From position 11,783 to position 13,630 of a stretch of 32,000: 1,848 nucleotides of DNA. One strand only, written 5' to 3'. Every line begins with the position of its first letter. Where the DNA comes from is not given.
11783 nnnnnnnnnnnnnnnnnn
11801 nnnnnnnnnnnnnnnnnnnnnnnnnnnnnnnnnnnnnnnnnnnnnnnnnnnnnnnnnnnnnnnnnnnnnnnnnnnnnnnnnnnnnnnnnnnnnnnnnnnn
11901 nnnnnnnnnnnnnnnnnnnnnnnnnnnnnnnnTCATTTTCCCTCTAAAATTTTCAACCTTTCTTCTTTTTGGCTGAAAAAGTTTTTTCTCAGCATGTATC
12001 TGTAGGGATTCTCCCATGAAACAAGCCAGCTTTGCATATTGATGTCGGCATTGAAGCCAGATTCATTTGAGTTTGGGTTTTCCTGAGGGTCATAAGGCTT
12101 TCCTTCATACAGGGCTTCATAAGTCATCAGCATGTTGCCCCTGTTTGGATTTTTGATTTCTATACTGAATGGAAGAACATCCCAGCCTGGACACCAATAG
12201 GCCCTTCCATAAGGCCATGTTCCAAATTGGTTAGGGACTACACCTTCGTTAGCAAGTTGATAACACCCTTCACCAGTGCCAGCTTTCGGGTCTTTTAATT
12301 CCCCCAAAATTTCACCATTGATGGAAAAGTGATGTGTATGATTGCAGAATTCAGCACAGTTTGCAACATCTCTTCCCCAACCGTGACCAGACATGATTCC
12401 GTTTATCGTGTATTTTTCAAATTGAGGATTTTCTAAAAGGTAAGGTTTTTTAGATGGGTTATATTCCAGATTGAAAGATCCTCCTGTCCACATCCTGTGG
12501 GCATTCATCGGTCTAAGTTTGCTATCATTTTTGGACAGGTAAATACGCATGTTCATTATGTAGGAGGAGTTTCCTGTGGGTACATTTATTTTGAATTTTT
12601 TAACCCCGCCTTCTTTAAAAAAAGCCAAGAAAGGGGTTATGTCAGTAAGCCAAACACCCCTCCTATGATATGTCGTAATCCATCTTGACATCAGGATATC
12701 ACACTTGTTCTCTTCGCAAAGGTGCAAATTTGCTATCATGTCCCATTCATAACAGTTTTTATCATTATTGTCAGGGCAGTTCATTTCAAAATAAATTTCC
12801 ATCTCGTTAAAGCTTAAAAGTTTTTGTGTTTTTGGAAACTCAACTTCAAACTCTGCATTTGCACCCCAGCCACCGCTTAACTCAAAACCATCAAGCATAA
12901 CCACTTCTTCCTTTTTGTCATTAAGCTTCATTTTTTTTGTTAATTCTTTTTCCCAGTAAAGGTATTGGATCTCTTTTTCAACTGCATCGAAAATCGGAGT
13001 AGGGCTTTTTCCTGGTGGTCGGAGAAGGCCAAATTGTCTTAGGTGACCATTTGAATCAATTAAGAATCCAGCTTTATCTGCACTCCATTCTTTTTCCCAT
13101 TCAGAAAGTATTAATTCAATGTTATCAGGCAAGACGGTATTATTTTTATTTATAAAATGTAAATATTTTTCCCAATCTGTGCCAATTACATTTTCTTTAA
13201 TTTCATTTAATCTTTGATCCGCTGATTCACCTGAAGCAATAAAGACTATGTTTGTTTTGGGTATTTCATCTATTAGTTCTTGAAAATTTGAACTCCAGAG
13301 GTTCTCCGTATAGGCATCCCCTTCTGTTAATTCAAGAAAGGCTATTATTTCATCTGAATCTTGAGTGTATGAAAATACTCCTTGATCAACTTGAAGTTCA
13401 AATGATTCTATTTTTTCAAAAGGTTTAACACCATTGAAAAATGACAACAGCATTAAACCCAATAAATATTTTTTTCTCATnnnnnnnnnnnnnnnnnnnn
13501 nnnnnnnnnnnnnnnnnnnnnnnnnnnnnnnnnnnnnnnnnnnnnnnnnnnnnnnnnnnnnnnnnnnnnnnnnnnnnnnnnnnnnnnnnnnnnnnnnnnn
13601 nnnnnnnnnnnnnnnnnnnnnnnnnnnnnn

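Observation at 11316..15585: Three exported-protein genes translationally joined into the middle of the late-futalosine menaquinone operon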

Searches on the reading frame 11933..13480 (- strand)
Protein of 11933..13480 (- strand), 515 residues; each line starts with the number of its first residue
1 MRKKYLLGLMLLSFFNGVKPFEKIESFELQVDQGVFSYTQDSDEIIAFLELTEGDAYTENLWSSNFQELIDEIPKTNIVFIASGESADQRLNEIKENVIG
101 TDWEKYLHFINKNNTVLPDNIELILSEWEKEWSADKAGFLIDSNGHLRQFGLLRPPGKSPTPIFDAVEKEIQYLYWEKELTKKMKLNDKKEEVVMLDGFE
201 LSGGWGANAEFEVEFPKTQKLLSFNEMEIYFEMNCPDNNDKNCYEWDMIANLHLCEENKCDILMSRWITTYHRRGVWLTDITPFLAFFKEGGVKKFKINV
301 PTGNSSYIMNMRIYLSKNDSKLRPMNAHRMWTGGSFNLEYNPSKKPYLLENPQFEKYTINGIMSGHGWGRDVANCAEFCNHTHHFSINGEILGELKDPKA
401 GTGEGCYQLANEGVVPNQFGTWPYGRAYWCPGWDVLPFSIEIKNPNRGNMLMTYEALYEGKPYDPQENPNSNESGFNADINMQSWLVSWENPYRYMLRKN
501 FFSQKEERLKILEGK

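Call 3: search_protein_families(library=pfam, proteins=[window:11933-13480:-], max_evalue=0.01)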
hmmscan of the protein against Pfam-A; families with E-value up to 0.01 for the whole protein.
window:11933-13480:- (515 aa): 1 family
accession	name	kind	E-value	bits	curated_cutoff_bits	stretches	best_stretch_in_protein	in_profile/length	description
PF09113.15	N-glycanase_C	-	2.1e-18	66.9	25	1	355-487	22-140/140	Peptide-N-glycosidase F, C terminal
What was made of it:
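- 11933..13480 (-): Secreted Ngly2-type PNGase F-like glycoamidase: signal peptide, Cys-less thioredoxin-like N-domain (about aa 25-190) and two jelly-roll domains (about aa 190-490) with catalytic Asp247 and Glu377. Pfam N-glycanase_C (call 3).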

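Call 8: find_homologous_proteins(query=window:11933-13480:-)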
Query window:11933-13480:- (515 aa): 249 proteins with E <= 0.001 among 3387 candidates; the best 120 are listed.
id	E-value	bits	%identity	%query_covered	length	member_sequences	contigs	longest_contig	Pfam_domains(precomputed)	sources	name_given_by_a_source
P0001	0.0e+0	1213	99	100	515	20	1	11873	PF09113.16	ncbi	-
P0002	9.4e-251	851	68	100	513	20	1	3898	PF09113.16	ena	-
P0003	2.5e-112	394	41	91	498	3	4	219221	PF09113.16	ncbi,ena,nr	ncbi:hypothetical protein H8D30_00305 [bacterium]|nr:hypothetical protein [bacterium]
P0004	2.0e-87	312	34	92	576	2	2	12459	PF09113.16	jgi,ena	jgi:hypothetical protein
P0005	2.3e-86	308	36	92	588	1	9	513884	PF09113.16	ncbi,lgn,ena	-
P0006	2.7e-86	308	36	92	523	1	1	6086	PF09113.16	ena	-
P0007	1.1e-85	306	36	86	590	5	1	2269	PF09113.16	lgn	-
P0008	3.3e-85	305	37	92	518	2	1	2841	PF09113.16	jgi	-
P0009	4.5e-85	304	37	84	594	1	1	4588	PF09113.16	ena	-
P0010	5.9e-85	304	35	92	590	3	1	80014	PF09113.16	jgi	jgi:hypothetical protein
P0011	2.3e-84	302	37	91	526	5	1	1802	PF09113.16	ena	-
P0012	4.4e-83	298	35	92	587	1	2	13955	PF09113.16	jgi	jgi:hypothetical protein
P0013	1.1e-81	293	35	92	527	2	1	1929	PF09113.16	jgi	jgi:hypothetical protein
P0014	2.3e-81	292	35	91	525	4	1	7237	PF09113.16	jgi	-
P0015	5.0e-79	284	34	92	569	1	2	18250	PF09113.16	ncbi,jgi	jgi:hypothetical protein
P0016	8.1e-79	284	34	91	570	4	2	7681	PF09113.16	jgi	jgi:hypothetical protein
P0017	1.8e-78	282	35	92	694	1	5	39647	PF09113.16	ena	-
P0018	3.4e-78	282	35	92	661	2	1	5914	PF09113.16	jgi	jgi:hypothetical protein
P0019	5.9e-78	281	34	92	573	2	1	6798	PF09113.16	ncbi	-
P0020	5.9e-78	281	36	84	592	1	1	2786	PF09113.16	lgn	-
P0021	1.6e-77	279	34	92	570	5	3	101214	PF09113.16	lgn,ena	-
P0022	7.9e-76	274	32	92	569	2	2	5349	PF09113.16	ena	-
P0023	1.4e-75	273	34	91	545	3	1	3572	PF09113.16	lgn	-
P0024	1.5e-75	273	34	91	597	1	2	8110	PF09113.16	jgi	jgi:hypothetical protein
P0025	2.8e-75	272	34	92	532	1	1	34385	PF09113.16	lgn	-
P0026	1.0e-74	270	35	75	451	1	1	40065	PF09113.16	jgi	jgi:hypothetical protein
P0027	1.5e-74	269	34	92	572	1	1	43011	PF09113.16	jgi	-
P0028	8.6e-74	267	34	90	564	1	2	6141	PF09113.16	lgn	-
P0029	1.5e-73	266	32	91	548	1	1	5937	PF09113.16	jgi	-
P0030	1.5e-72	263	32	87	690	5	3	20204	PF09113.16,PF13948.12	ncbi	-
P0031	4.3e-72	261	34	85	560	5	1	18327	PF09113.16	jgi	jgi:hypothetical protein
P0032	4.3e-72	261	33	86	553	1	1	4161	PF09113.16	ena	-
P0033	9.6e-72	260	31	89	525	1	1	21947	PF09113.16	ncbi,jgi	jgi:hypothetical protein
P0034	1.3e-71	260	33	85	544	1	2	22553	PF09113.16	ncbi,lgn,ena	ncbi:MAG: peptide-N-glycosidase F-related protein [Myxococcota bacterium]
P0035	5.6e-71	258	34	84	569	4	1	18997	PF09113.16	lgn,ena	-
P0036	1.6e-70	256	33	92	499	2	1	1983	PF09113.16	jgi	jgi:hypothetical protein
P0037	2.7e-70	255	42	45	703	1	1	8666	PF09113.16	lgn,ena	-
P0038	6.0e-70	254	43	45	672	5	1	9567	PF09113.16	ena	-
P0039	7.6e-70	254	33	92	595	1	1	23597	PF09113.16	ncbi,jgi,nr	ncbi:MAG: hypothetical protein GXP54_02210 [Deltaproteobacteria bacterium]|nr:hypothetical protein [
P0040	5.2e-69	251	37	69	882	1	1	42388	PF09113.16,PF02225.28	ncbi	-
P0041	8.4e-69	251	36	68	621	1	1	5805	PF09113.16,PF02225.28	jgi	jgi:hypothetical protein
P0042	8.8e-69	250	32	92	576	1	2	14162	PF09113.16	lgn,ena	-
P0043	9.6e-69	250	45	44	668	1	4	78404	PF09113.16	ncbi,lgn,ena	-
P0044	6.1e-68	248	32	90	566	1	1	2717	PF09113.16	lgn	-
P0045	6.7e-68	248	33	92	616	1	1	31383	PF09113.16,PF18962.8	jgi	jgi:peptide-N-glycosidase F-like protein/type IX secretion system substrate protein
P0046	1.1e-67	247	40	45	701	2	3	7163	PF09113.16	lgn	-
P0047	1.5e-67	246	31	68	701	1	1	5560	PF09113.16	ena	-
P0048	1.8e-67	246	45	45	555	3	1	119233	PF09113.16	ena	-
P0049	2.7e-67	246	33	84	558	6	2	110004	PF09113.16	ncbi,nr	ncbi:MAG: hypothetical protein H6722_16185 [Sandaracinus sp.]|nr:hypothetical protein [Sandaracinus 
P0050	4.0e-67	245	31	92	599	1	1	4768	PF09113.16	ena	-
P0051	5.1e-67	245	43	44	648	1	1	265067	PF09113.16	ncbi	-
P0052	8.6e-67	244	43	45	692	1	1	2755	PF09113.16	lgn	-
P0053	1.1e-66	243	32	92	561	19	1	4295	PF09113.16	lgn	-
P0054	1.3e-66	243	45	45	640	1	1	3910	PF09113.16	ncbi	-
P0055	2.2e-66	243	46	45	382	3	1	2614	PF09113.16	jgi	-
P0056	2.5e-66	242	45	45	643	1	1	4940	PF09113.16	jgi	-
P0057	2.6e-66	242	33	92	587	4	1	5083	PF09113.16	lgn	-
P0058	2.8e-66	242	34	84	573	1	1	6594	PF09113.16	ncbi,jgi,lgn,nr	ncbi:MAG: hypothetical protein FJ098_13440 [Deltaproteobacteria bacterium]|nr:hypothetical protein [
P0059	3.7e-66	242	44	45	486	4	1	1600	PF09113.16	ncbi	-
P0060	4.1e-66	242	42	45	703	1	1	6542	PF09113.16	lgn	-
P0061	9.7e-66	240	28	84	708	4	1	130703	PF09113.16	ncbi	ncbi:MAG: peptide-N-glycosidase F-related protein [Myxococcota bacterium]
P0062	1.6e-65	240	29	86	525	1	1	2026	PF09113.16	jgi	jgi:hypothetical protein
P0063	1.7e-65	240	41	44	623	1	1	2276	PF09113.16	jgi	jgi:hypothetical protein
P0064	1.8e-65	240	28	90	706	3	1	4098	PF09113.16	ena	-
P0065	2.4e-65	239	33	84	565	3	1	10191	PF09113.16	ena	-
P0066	2.6e-65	239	31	84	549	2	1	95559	PF09113.16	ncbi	-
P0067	3.5e-65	239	41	45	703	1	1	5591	PF09113.16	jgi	-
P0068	9.1e-65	237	43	44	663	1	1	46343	PF09113.16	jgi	jgi:hypothetical protein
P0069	5.0e-64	235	29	85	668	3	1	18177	PF09113.16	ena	-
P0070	1.9e-63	233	28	90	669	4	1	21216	PF09113.16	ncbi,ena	-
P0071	2.1e-63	233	33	83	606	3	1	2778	PF09113.16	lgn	-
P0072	2.1e-63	233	31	68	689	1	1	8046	PF09113.16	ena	-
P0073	4.3e-63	232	30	90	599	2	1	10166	PF09113.16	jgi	-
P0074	5.8e-63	231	41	45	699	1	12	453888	PF09113.16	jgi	jgi:hypothetical protein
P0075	9.3e-63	231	33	86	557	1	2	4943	PF09113.16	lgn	-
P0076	4.9e-62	228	30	87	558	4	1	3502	PF09113.16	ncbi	-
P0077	5.3e-62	228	27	93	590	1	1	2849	PF09113.16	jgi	jgi:hypothetical protein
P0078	5.5e-62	228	41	44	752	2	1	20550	PF09113.16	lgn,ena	-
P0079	7.7e-62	228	29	92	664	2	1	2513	PF09113.16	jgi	-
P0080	1.3e-61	227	42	44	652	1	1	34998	PF09113.16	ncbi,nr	ncbi:MAG: peptide-N-glycosidase F-related protein [Myxococcota bacterium]|nr:peptide-N-glycosidase F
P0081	3.5e-61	225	43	45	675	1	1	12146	PF09113.16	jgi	jgi:hypothetical protein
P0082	7.7e-61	224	36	70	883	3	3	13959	PF09113.16,PF02225.28,PF07705.18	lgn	-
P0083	1.3e-60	224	31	87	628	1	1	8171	PF09113.16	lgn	-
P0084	2.7e-60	222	33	69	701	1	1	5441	PF09113.16,PF02225.28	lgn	-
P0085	4.3e-60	222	27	86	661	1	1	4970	PF09113.16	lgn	-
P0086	7.2e-60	221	35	69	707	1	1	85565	PF09113.16,PF02225.28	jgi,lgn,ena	-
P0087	9.7e-60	221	32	79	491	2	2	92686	PF09113.16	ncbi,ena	-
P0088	1.7e-59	220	30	87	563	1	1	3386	PF09113.16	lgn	-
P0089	1.9e-59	220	29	91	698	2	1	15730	PF09113.16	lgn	-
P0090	2.3e-59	219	30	89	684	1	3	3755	PF09113.16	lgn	-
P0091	3.5e-59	219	31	89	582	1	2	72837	PF09113.16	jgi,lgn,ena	jgi:hypothetical protein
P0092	7.2e-59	218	42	44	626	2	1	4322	PF09113.16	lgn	-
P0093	7.5e-59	218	41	45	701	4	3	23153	PF09113.16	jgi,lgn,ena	jgi:hypothetical protein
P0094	7.6e-59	218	41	44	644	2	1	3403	PF09113.16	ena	-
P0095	8.9e-59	217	31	84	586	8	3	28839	PF09113.16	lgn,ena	-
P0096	1.0e-58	217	43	44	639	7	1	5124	PF09113.16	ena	-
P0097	1.7e-58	216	41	44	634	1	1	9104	PF09113.16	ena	-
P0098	2.8e-58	216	30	86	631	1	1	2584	PF09113.16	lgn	-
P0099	2.8e-58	216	30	85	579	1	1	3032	PF09113.16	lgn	-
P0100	5.2e-58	215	41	44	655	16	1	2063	PF09113.16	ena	-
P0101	5.3e-58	215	36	69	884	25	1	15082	PF09113.16,PF02225.28,PF07705.18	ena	-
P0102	7.4e-58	214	41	44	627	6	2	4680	PF09113.16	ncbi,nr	ncbi:MAG: peptide-N-glycosidase F-related protein [Myxococcota bacterium]|nr:peptide-N-glycosidase F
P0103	1.1e-57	214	34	70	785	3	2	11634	PF09113.16,PF02225.28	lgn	-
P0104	1.4e-57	213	39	44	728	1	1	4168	PF09113.16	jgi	jgi:hypothetical protein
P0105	1.7e-57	213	41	45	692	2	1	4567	PF09113.16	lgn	-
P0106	2.2e-57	213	34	70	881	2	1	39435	PF09113.16,PF02225.28,PF07705.18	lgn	-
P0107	2.3e-57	213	30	92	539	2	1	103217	PF09113.16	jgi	-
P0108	2.8e-57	212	41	44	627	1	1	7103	PF09113.16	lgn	-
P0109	3.2e-57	212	39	44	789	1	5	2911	PF09113.16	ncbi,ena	-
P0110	5.7e-57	211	30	92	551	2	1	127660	PF09113.16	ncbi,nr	ncbi:MAG: hypothetical protein HYV09_38760 [Deltaproteobacteria bacterium]|nr:hypothetical protein [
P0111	7.7e-57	211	29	85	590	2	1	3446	PF09113.16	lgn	-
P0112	7.8e-57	211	31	69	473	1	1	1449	PF09113.16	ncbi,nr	ncbi:MAG: peptide-N-glycosidase F-related protein, partial [Myxococcota bacterium]|nr:peptide-N-glyc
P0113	1.1e-56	210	37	44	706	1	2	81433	PF09113.16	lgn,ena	-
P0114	1.2e-56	210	30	90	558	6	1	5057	PF09113.16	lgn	-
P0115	1.6e-56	210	28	92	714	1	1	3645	PF09113.16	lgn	-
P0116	1.7e-56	210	27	92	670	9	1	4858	PF09113.16,PF13948.12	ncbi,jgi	-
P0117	3.5e-56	209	33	75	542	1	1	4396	PF09113.16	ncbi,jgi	jgi:hypothetical protein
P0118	4.2e-56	209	32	91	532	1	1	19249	PF09113.16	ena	-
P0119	5.5e-56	208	31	75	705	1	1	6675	PF09113.16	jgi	-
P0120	2.2e-55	206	33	68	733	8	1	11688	PF09113.16,PF02225.28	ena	-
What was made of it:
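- On Ngly2 sub-architecture (Tx-like + PA + PNGase): Some bacterial homologues (P0040, P0041, P0082) do have one (call 8).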

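Call 9: find_encoding_contigs(protein=P0003, flank=10000, max_places=3)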
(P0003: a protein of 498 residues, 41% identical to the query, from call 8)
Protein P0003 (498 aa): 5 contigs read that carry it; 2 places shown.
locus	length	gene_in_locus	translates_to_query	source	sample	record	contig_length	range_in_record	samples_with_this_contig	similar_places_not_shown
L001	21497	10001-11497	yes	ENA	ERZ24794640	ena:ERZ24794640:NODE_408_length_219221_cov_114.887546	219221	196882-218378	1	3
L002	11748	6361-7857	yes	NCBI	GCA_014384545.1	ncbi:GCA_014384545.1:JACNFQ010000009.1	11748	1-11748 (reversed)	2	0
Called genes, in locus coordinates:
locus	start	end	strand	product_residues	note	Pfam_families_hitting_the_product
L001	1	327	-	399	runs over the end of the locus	PF01266:DAO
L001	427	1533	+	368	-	PF00285:Citrate_synt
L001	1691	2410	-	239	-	-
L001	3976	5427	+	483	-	PF20695:UbiD_N, PF01977:UbiD, PF20696:UbiD_C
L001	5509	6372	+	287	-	PF01040:UbiA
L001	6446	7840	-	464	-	-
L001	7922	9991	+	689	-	PF06452:CBM9_1 (weak), PF19313:DUF5916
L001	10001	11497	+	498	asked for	PF09113:N-glycanase_C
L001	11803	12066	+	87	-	-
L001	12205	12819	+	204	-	PF02441:Flavoprotein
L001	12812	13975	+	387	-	PF04055:Radical_SAM, PF19288:CofH_C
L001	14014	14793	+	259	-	PF02621:VitK2_biosynth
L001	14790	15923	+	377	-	PF04055:Radical_SAM, PF19288:CofH_C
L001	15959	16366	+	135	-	-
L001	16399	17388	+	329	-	PF01145:Band_7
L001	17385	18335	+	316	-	PF01145:Band_7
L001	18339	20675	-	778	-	PF00456:Transketolase_N, PF02779:Transket_pyr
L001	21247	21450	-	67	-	-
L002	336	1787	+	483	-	PF20695:UbiD_N, PF01977:UbiD, PF20696:UbiD_C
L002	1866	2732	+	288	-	PF01040:UbiA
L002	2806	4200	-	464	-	-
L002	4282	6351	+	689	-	PF06452:CBM9_1 (weak), PF19313:DUF5916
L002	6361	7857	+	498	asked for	PF09113:N-glycanase_C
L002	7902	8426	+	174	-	PF00085:Thioredoxin (weak)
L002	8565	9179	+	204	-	PF02441:Flavoprotein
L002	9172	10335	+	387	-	PF04055:Radical_SAM, PF19288:CofH_C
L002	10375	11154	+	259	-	PF02621:VitK2_biosynth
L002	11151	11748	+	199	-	PF04055:Radical_SAM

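Call 10: find_encoding_contigs(protein=P0002, flank=10000, max_places=3)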
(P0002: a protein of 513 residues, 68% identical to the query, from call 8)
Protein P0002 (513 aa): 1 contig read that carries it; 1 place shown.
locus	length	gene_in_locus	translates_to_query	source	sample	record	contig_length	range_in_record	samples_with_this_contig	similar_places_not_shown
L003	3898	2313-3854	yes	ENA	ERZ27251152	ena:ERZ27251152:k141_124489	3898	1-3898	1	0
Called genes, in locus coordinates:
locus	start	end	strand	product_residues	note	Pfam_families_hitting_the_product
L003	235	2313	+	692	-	PF06452:CBM9_1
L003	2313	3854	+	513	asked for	PF09113:N-glycanase_C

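Call 11: find_encoding_contigs(protein=P0005, flank=10000, max_places=3)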
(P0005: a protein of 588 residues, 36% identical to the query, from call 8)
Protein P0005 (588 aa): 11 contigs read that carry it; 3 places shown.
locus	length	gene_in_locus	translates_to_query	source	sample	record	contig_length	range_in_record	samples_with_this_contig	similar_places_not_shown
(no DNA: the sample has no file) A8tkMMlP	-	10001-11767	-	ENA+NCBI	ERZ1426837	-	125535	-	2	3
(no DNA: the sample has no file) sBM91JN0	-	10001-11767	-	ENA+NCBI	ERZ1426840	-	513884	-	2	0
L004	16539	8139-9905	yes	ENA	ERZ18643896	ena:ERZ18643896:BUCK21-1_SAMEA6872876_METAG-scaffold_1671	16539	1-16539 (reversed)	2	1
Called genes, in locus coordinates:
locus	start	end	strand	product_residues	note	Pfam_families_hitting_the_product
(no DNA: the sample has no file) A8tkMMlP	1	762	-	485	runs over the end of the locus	PF00474:SSF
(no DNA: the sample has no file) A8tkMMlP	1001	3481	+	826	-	-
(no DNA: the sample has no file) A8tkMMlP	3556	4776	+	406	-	PF02771:Acyl-CoA_dh_N, PF02770:Acyl-CoA_dh_M, PF00441:Acyl-CoA_dh_1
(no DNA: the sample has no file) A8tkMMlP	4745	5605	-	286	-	PF00763:THF_DHG_CYH, PF02882:THF_DHG_CYH_C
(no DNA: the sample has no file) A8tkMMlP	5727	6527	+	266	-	PF01520:Amidase_3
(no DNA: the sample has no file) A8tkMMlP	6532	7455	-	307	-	-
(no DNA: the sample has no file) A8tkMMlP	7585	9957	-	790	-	PF01055:Glyco_hydro_31_2nd, PF21365:Glyco_hydro_31_3rd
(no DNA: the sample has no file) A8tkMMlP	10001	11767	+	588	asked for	PF09113:N-glycanase_C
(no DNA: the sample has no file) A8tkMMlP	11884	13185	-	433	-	PF00285:Citrate_synt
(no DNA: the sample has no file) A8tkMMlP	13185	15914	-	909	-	PF00330:Aconitase, PF00694:Aconitase_C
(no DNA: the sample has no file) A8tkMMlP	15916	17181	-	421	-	PF00180:Iso_dh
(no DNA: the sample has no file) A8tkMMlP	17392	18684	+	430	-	PF20208:ARPP-1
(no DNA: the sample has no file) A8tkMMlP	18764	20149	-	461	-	-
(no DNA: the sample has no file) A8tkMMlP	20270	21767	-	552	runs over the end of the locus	PF09587:PGA_cap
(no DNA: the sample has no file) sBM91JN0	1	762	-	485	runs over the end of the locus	PF00474:SSF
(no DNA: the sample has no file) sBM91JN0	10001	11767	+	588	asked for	PF09113:N-glycanase_C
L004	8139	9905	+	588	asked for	PF09113:N-glycanase_C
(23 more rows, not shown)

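Call 14: find_related_loci(query=A1, collection=genome_contigs, flank=10000)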
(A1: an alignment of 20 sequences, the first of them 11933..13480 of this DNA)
Query A1 (515 aa) in genome_contigs; peptide patterns used: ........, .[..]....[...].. (x = any residue, [..] = any of these).
280 stretches matched a pattern; 274 encode a relative of the query (tblastn E <= 1e-3); the best 80 are kept; 80 distinct loci.
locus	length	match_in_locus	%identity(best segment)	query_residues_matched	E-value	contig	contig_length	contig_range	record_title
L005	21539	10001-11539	90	1-513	0e+0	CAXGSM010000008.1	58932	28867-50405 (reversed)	MAG TPA_asm: uncultured bacterium isolate ERR594303_binner12_Refined_14 genome assembly, contig: ERZ8578522.182, whole g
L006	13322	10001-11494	68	1-501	0e+0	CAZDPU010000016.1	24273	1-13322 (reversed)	MAG TPA_asm: uncultured bacterium isolate SRP077602_co11_586 genome assembly, contig: NODE_1853_length_24273_cov_7.52853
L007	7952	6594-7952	67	1-456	0e+0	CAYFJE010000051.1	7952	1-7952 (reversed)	MAG TPA_asm: uncultured bacterium isolate ERP001736_co2_67 genome assembly, contig: NODE_4878_length_7952_cov_5.005698,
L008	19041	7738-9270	68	1-513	0e+0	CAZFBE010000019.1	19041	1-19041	MAG TPA_asm: uncultured bacterium isolate binchicken_co46_303 genome assembly, contig: NODE_5283_length_19041_cov_19.197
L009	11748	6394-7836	41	21-489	1e-115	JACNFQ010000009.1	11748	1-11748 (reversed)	MAG: bacterium isolate NIOZ-UU106 NIOZ-UU_NODE_6871_length_11748_cov_7.84213, whole genome shotgun sequence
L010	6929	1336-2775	37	17-490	9e-96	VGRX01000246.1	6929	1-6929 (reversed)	MAG: Deltaproteobacteria bacterium isolate K_DeepCast_100m_m2_324 K_DeepCast_100m_m2_324_Ga0194127_10016718, whole genom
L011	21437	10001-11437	36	17-490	8e-92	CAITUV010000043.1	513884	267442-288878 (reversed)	MAG: uncultured Myxococcales bacterium isolate LaPlata_bin-3248 genome assembly, contig: bin-3248:43/88, whole genome sh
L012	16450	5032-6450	37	15-490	7e-90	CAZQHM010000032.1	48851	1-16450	MAG TPA_asm: uncultured Myxococcales bacterium isolate binchicken_co273_174 genome assembly, contig: NODE_800_length_488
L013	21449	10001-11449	34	17-490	2e-89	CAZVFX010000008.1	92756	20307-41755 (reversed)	MAG TPA_asm: uncultured Myxococcales bacterium isolate binchicken_co141_516 genome assembly, contig: NODE_796_length_927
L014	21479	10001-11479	34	17-487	9e-86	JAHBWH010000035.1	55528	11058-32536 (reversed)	MAG: Myxococcales bacterium isolate ACE_MYX12 MYX12_35, whole genome shotgun sequence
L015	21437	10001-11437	34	17-490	5e-83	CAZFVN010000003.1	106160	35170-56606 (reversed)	MAG TPA_asm: uncultured Myxococcales bacterium isolate SRP077602_co5_559 genome assembly, contig: NODE_605_length_106160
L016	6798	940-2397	34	17-500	7e-82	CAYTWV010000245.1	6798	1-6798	MAG TPA_asm: uncultured Myxococcales bacterium isolate SRP272421_co4_371 genome assembly, contig: NODE_38817_length_6798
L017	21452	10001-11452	33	17-491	2e-79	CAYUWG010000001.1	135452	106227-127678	MAG TPA_asm: uncultured Chromatiales bacterium isolate SRP093185_co1_160 genome assembly, contig: NODE_22_length_135452_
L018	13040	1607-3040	32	17-491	2e-78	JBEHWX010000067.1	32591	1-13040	MAG: Bacteroidota bacterium isolate ES1.bin.100 NODE_1294_length_32591_cov_7.456266, whole genome shotgun sequence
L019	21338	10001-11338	33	48-489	2e-76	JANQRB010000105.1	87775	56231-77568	MAG: Candidatus Kapaibacterium sp. isolate IP29b_bin.46 k99_2341061, whole genome shotgun sequence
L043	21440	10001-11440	33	41-491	8e-66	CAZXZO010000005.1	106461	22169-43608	MAG TPA_asm: uncultured Candidatus Poseidoniales archaeon isolate binchicken_co46_552 genome assembly, contig: NODE_253_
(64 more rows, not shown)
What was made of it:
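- Tried and rejected: The nearest named PNGase relatives (about 37%) are Myxococcota or 'Deltaproteobacteria' MAGs (call 14).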
